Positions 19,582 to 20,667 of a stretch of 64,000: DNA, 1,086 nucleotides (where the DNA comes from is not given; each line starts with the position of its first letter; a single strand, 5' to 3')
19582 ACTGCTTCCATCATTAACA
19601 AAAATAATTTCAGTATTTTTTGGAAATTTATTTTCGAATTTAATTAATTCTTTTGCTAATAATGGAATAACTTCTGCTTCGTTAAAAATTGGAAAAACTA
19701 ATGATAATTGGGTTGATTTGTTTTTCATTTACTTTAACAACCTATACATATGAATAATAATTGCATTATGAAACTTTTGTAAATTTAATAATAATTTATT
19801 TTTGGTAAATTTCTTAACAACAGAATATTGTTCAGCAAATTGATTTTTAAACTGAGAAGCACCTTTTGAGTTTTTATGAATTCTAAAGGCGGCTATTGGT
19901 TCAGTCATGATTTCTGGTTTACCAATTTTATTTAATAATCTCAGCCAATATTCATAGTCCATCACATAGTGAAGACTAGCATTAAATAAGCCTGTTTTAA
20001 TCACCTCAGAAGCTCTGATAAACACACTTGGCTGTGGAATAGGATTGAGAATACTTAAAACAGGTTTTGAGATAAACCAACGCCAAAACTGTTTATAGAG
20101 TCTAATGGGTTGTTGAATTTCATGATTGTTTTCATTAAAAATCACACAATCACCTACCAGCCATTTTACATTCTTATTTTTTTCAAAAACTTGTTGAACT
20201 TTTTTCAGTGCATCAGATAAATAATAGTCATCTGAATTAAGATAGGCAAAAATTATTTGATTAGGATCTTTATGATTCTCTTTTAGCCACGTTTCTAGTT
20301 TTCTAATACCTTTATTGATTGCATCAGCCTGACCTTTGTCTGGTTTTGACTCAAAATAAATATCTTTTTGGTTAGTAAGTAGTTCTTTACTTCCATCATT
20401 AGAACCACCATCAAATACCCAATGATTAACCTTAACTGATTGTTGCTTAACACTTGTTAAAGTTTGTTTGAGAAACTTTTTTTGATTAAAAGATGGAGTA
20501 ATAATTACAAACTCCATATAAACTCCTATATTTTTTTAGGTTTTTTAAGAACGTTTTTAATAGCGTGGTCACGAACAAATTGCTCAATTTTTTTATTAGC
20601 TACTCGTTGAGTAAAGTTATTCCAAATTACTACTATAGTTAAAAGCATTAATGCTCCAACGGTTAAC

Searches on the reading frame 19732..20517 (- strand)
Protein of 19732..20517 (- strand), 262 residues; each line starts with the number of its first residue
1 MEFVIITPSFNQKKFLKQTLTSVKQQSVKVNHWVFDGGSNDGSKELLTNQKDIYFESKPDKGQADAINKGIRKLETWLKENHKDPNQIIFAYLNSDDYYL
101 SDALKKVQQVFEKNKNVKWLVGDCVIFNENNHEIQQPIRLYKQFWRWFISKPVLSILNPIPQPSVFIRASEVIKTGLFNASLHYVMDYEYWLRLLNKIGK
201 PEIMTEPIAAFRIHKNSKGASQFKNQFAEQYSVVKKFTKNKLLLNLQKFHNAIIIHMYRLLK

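Call 24: search_protein_families(library=pfam, max_evalue=0.001, proteins=[window:19732-20517:-])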
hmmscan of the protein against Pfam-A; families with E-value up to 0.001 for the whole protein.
window:19732-20517:- (262 aa): 1 family
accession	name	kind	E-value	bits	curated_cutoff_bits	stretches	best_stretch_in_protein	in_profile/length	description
PF00535.33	Glycos_transf_2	-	1.7e-13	51.3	23.3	1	5-142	2-133/168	Glycosyl transferase family 2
